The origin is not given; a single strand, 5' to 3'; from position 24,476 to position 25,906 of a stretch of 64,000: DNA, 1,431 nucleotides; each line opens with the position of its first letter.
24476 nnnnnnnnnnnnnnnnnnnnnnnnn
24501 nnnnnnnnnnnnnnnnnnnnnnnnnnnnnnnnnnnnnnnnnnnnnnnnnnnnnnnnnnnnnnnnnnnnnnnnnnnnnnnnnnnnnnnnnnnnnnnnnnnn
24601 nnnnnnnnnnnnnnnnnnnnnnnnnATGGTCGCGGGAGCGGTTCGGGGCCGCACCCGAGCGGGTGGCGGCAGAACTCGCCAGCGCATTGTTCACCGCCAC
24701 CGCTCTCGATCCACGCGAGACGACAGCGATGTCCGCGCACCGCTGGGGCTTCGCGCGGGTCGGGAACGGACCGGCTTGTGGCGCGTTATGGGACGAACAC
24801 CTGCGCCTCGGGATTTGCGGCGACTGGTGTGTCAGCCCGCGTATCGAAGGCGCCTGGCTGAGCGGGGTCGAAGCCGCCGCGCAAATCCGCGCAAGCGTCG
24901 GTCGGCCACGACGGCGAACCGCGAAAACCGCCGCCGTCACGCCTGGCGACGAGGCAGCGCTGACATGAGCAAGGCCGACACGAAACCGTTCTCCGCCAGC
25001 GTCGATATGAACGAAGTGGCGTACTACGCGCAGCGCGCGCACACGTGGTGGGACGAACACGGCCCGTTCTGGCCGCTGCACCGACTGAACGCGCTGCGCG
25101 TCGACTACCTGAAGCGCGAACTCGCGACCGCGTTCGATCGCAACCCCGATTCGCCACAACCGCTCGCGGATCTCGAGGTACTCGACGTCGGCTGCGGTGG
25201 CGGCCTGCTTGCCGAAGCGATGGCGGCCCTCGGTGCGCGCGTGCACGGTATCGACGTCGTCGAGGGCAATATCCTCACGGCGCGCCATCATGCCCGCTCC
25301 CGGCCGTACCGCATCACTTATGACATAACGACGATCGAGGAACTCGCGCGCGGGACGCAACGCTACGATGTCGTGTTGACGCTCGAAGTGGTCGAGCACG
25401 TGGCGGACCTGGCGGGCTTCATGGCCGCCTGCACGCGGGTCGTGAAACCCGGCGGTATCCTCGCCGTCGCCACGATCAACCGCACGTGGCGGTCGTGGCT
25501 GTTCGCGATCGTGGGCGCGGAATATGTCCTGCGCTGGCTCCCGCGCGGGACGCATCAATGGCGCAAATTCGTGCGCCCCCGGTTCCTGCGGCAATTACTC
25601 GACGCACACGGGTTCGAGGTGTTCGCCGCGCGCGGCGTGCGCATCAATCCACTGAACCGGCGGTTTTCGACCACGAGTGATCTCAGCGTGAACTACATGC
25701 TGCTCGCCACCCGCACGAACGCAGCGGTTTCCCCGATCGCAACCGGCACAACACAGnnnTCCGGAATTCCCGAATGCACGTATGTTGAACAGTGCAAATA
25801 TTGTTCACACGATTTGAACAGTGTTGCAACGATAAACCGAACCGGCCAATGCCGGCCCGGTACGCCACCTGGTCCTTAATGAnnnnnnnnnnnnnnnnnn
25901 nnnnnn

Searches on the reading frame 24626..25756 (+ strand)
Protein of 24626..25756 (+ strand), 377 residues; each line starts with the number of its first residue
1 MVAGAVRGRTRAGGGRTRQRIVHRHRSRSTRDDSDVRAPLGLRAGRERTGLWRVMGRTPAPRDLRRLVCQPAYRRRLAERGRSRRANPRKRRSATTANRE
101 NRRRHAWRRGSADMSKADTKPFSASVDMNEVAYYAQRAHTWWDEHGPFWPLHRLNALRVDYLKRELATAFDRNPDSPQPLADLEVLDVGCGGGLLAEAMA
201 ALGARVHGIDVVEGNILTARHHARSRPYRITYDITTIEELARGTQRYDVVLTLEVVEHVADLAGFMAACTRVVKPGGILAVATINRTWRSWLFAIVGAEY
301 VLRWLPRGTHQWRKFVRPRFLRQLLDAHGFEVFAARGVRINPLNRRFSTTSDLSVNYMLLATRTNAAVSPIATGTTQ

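Call 5: search_protein_families(library=pfam, proteins=[window:24626-25756:+], max_evalue=0.01)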
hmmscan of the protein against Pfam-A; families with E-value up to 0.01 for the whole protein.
window:24626-25756:+ (377 aa): 12 families
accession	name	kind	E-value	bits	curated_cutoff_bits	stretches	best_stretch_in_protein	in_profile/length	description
PF13489.12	Methyltransf_23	-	1.7e-22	80.3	27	1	162-332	5-161/164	Methyltransferase domain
PF08241.18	Methyltransf_11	-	4e-20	72.7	21.2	1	186-280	1-94/95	Methyltransferase domain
PF13649.12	Methyltransf_25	-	2.3e-17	63.9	27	1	185-277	1-97/97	Methyltransferase domain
PF13847.12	Methyltransf_31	-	2.2e-16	60.3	27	1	182-301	4-114/145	Methyltransferase domain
PF08242.18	Methyltransf_12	-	2.9e-15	57.2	30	1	186-279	1-98/98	Methyltransferase domain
PF02353.26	CMAS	-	7.4e-08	32.5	27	1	184-291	65-174/273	Mycolic acid cyclopropane synthetase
PF06325.19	PrmA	-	1.3e-06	28.6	22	1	182-282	162-259/296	Ribosomal protein L11 methyltransferase (PrmA)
PF05401.17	NodS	-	2e-05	24.9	24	1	184-302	46-165/201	Nodulation protein S (NodS)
PF01209.24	Ubie_methyltran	-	0.00094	19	20.1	1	182-285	48-155/233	ubiE/COQ5 methyltransferase family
PF05891.18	Methyltransf_PK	-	0.0012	18.9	27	1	184-281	58-159/218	AdoMet dependent proline di-methyltransferase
PF08003.17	Methyltransf_9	-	0.0049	16.3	23.8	1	175-281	109-217/315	Protein of unknown function (DUF1698)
PF05175.20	MTS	-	0.0075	16.4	23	0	182-224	32-76/170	Methyltransferase small domain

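Call 6: search_protein_families(library=ncbifam, proteins=[window:24626-25756:+], max_evalue=0.01)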
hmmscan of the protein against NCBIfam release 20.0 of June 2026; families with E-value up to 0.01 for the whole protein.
window:24626-25756:+ (377 aa): 34 families (the best 25 are shown)
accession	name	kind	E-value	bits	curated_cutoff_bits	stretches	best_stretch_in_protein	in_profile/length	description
TIGR01983.1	UbiG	equivalog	4.8e-78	261.6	102.95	1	130-358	1-228/228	bifunctional 2-polyprenyl-6-hydroxyphenol methylase/3-demethylubiquinol 3-O-methyltransferase UbiG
NF043040.1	corrin_prot_MT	hypoth_equivalog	4.4e-14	52.4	180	1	182-305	42-175/216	corrinoid protein-associated methyltransferase CpaM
TIGR02021.1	BchM-ChlM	equivalog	3.3e-12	46.3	158.9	1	179-267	52-141/218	magnesium protoporphyrin IX methyltransferase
NF047649.1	MTase_UXPK_star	exception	2.9e-11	42.9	460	1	184-283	80-183/283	methyltransferase/UXPK-star double selenoprotein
TIGR02072.1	BioC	equivalog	1.7e-10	41.1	184.95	1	182-284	35-135/244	malonyl-ACP O-methyltransferase BioC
NF045667.1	MTase_DVU1556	equivalog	7.5e-10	38.6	155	1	183-287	24-125/213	DVU_1556 family methyltransferase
NF008264.0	PRK11036.1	equivalog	1.2e-09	38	366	1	181-340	44-210/261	tRNA uridine 5-oxyacetic acid(34) methyltransferase CmoM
NF007610.0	PRK10258.1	equivalog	1.5e-09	37.5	342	1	184-285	45-142/251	malonyl-ACP O-methyltransferase BioC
NF041537.1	ArsM_AhpD_UU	exception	5.8e-09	35.2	510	1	184-282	79-181/345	arsenite methyltransferase/AhpD domain selenoprotein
NF004851.0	PRK06202.1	equivalog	8.4e-08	31.9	243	1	182-300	61-183/237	hypothetical protein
NF008823.0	PRK11873.1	subfamily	1.2e-07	31.5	263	1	184-284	80-184/272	arsenite methyltransferase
NF041536.1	ArsM_DUF2284_UU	exception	1.3e-07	30.4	575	1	184-282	79-181/459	arsenite methyltransferase/DUF2284 domain selenoprotein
TIGR04290.1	meth_Rta_06860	hypoth_equivalog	1.4e-07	31.2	300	1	177-259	45-128/226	TIGR04290 family methyltransferase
NF001790.0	PRK00517.3-3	equivalog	1.6e-07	30.9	269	1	184-284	125-226/262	50S ribosomal protein L11 methyltransferase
TIGR00452.1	TIGR00452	equivalog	2.1e-07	30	275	1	169-284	105-222/316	tRNA 5-methoxyuridine(34)/uridine 5-oxyacetic acid(34) synthase CmoB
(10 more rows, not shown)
